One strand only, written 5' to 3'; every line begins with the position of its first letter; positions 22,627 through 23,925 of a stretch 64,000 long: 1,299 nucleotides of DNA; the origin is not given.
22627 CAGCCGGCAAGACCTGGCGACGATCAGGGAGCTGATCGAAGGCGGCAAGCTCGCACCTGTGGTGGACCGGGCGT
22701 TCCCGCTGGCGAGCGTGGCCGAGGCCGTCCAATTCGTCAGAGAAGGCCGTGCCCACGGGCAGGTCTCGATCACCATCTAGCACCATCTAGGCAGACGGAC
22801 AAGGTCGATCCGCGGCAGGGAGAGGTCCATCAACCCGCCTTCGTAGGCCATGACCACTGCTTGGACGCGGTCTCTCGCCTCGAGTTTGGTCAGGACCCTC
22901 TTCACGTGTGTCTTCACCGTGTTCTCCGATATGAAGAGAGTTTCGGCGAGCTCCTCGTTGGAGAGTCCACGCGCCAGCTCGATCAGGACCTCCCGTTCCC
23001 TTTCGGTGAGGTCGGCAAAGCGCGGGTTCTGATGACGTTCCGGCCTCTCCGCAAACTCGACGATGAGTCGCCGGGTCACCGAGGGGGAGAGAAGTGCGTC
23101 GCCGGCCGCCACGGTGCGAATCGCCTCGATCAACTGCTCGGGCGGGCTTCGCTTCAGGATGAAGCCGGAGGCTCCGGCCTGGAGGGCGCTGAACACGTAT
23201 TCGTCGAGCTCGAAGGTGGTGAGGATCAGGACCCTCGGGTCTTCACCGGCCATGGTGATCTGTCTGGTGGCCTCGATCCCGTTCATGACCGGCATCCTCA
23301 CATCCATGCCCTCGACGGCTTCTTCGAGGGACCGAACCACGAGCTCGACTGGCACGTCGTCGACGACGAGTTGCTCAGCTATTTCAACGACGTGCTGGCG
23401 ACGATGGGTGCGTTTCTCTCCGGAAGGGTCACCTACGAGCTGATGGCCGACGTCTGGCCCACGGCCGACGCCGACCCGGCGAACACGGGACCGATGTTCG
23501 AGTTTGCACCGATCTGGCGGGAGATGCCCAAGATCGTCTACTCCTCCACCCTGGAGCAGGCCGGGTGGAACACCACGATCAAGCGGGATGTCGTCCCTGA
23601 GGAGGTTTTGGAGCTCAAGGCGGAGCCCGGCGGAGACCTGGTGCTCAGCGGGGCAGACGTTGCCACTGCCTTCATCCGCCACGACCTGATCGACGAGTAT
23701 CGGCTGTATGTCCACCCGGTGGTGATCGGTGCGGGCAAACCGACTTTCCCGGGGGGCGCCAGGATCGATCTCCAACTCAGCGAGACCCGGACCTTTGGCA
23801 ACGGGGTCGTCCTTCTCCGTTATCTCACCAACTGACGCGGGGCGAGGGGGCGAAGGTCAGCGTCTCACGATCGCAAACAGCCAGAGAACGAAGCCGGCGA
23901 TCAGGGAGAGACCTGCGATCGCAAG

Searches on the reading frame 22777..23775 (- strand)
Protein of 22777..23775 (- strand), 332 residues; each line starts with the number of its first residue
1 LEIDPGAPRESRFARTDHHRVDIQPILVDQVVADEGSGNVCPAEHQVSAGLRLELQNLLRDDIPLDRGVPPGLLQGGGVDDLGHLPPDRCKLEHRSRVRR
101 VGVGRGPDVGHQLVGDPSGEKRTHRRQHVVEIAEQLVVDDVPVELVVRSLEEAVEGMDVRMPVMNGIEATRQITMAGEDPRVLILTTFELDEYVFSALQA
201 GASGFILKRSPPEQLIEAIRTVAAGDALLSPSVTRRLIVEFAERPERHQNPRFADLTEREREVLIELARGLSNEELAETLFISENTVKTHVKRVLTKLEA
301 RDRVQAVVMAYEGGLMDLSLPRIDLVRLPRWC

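Call 31: search_protein_families(library=pfam, proteins=[window:22777-23775:-], max_evalue=0.001)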
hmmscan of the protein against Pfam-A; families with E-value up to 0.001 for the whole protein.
window:22777-23775:- (332 aa): 6 families
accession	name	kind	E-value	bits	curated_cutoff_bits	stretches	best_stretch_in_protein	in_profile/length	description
PF00196.25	GerE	-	7.7e-21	73.9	23.5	1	256-310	3-57/57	Bacterial regulatory proteins, luxR family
PF00072.30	Response_reg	-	8.2e-14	52.2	30.2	1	157-220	48-111/111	Response regulator receiver domain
PF08281.18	Sigma70_r4_2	-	6.2e-07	29.4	25.7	1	256-298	11-54/54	Sigma-70, region 4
PF04545.22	Sigma70_r4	-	2.1e-05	24.4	24.1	1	254-298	3-48/50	Sigma-70, region 4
PF13412.12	HTH_24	-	6.9e-05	22.8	21.9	1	258-293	3-40/48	Winged helix-turn-helix DNA-binding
PF13384.12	HTH_23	-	0.00036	20.7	24.6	0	256-294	2-41/50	Homeodomain-like domain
